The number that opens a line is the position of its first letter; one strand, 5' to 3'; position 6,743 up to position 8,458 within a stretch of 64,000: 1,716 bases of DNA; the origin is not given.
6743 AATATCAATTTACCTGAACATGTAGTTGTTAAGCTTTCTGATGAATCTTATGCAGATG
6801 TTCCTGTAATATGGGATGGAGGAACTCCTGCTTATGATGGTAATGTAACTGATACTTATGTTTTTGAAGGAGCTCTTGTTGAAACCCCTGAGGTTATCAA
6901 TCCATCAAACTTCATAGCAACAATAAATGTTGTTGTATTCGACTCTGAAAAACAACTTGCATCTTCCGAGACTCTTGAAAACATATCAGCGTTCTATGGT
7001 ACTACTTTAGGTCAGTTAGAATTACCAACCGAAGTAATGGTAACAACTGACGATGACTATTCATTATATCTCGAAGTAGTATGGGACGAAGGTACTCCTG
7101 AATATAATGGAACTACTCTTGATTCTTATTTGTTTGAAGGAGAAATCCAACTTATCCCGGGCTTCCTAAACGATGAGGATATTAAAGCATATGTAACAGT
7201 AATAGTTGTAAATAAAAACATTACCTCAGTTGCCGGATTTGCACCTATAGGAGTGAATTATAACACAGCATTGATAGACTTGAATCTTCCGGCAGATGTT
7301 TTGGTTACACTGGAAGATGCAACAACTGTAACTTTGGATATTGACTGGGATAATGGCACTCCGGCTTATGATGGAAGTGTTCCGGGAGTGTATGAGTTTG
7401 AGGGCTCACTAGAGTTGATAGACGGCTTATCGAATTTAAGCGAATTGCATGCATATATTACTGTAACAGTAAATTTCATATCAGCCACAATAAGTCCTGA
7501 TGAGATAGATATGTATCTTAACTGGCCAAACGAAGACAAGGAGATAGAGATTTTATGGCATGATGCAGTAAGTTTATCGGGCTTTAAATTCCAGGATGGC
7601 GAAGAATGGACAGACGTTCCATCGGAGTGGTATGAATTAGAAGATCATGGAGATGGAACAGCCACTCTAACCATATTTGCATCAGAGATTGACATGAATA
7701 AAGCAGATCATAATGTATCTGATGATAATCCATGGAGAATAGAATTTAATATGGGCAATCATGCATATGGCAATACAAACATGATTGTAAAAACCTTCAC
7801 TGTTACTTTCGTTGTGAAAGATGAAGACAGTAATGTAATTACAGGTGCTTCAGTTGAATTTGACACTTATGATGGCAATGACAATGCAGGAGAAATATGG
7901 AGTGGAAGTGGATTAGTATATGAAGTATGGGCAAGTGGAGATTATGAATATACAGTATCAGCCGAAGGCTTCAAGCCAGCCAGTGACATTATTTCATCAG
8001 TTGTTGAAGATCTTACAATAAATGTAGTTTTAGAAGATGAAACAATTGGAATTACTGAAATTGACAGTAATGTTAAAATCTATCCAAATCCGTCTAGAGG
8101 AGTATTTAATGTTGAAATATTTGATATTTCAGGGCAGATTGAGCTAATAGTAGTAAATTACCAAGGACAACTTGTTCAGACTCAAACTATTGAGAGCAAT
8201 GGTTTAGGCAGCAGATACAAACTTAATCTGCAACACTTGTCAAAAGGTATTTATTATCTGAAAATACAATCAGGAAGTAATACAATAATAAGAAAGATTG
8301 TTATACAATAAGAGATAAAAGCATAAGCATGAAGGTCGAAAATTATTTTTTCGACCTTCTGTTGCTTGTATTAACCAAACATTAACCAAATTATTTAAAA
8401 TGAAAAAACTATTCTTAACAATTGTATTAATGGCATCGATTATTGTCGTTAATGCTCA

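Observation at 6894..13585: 1201-bp, 100% identical tract shared by two otherwise diverged tandem C25 peptidase genes, with razor-sharp boundaries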

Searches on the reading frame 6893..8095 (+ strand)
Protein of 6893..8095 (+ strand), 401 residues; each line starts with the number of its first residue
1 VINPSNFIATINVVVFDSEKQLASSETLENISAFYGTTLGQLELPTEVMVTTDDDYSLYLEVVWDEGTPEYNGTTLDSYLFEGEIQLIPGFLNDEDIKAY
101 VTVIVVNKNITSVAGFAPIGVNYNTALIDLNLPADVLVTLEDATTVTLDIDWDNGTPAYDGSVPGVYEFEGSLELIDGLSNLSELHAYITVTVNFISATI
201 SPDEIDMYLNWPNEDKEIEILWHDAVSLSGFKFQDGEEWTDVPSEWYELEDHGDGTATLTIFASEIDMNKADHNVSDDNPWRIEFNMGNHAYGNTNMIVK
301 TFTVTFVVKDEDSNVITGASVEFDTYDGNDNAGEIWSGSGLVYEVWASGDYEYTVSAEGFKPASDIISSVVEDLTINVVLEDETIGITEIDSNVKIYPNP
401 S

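Call 13: find_related_loci(query=window:6896-8092:+, collection=genome_contigs, flank=10000)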
Query window:6896-8092:+ (399 aa) in genome_contigs; peptide patterns used: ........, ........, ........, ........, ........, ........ (x = any residue, [..] = any of these).
52 stretches matched a pattern; 3 encode a relative of the query (tblastn E <= 1e-3); 3 distinct loci.
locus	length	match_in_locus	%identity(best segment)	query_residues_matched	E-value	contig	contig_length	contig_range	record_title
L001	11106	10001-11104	82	1-298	8e-157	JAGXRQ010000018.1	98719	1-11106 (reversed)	MAG: Bacteroidetes bacterium isolate CROMO_A_117 c_000000141028, whole genome shotgun sequence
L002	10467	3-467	93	245-399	1e-92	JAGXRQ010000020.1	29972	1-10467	MAG: Bacteroidetes bacterium isolate CROMO_A_117 c_000000141064, whole genome shotgun sequence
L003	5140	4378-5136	83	1-192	3e-71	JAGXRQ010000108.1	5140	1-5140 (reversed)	MAG: Bacteroidetes bacterium isolate CROMO_A_117 c_000000707700, whole genome shotgun sequence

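Call 20: find_homologous_proteins(query=window:6893-8095:+, max_evalue=1e-10)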
Query window:6893-8095:+ (401 aa): 1 proteins with E <= 1e-10 among 6830 candidates.
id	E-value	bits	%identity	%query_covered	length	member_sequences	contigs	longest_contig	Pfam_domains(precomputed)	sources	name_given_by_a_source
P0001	9.0e-89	317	93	39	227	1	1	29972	PF18962.8,PF13620.13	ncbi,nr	ncbi:MAG: T9SS type A sorting domain-containing protein, partial [Bacteroidetes bacterium]|nr:T9SS t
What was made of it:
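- Only one related lineage carries the tract: one homologue among 5.8 billion proteins (call 20). The tract protein has almost no homologues in public data (call 20).
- Tried and rejected: Homologue search with the tract returned only the relative's partial protein (call 20), so no alignment could be built.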

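Call 21: find_related_loci(query=window:6893-8095:+, collection=metagenome_contigs, flank=10000)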
Query window:6893-8095:+ (401 aa) in metagenome_contigs; peptide patterns used: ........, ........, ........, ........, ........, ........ (x = any residue, [..] = any of these).
75 stretches matched a pattern; 3 encode a relative of the query (tblastn E <= 1e-3); 2 distinct loci.
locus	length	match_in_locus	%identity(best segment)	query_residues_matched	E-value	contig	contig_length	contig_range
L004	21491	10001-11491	85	1-401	0e+0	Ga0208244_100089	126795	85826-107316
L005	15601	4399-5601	40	27-382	5e-10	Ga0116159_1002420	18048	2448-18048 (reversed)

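Call 54: predict_structure(protein=window:6893-8095:+)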
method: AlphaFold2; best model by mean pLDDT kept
length: 401 residues; sequences in the alignment: 1
mean_pLDDT: 36.1   pTM: 0.34
mean pLDDT of the five models: 36.1, 32.6, 32.1, 29.3, 25.6
residues with pLDDT >= 90: 0; 70-90: 7; 50-70: 100; < 50: 294
segments of 3 or more residues with pLDDT < 50: 1-226, 269-272, 288-299, 327-330, 339-341, 357-401
pLDDT, mean of each block of 10 residues (from residue 1): 24 27 23 23 25 26 26 25 26 28 25 22 22 21 23 24 23 24 23 23 25 25 43 54 65 63 56 53 53 36 64 59 53 54 54 49 29 44 44 39 29
secondary structure, 60 per line:
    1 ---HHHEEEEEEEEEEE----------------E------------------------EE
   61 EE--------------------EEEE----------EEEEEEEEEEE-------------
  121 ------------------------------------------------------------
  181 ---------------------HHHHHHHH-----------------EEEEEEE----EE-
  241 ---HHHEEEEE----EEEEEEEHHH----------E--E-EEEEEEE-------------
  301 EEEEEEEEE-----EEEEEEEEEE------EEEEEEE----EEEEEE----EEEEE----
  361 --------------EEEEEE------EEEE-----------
elements in order: E7-17 E59-62 E83-86 E97-107 H202-209 E227-233 E247-251 E256-262 E281-287 E301-309 E315-324 E331-337 E342-347 E352-356 E375-380 E387-390
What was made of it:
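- Tried and rejected: Structure prediction of the 401-aa tract from a single sequence gave mean pLDDT 36 (call 54).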

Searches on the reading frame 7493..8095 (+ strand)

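Call 18: search_protein_families(library=pfam, proteins=[window:7493-8095:+], max_evalue=0.1)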
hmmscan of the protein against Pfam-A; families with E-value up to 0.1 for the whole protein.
window:7493-8095:+ (201 aa): 4 families
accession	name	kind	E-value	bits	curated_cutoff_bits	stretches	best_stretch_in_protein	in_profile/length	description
PF13620.12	CarboxypepD_reg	-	2.2e-05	25.1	32.3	1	104-180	2-81/82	Carboxypeptidase regulatory-like domain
PF09134.16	Invasin_D3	-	0.00011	23.1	33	1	100-157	20-69/98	Invasin, domain 3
PF02369.22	Big_1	-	0.015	15.8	34.9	1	100-128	17-45/93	Bacterial Ig-like domain (group 1)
PF16862.10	Glyco_hydro_79C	-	0.032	15.5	27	0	26-65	61-100/103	Glycosyl hydrolase family 79 C-terminal beta domain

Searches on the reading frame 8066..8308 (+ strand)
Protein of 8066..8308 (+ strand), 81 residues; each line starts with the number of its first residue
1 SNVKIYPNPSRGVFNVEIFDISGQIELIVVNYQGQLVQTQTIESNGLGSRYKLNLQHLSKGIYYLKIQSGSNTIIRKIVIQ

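Call 60: find_encoding_contigs(protein=window:8066-8308:+, flank=10000, max_places=5)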
Protein window:8066-8308:+ (81 aa): 1 contig read that carries it; 1 place shown.
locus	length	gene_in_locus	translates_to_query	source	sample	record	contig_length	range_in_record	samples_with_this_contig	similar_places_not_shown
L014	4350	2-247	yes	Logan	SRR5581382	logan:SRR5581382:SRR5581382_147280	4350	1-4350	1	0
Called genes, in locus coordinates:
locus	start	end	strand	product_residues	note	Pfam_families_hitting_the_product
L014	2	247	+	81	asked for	?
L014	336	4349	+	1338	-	?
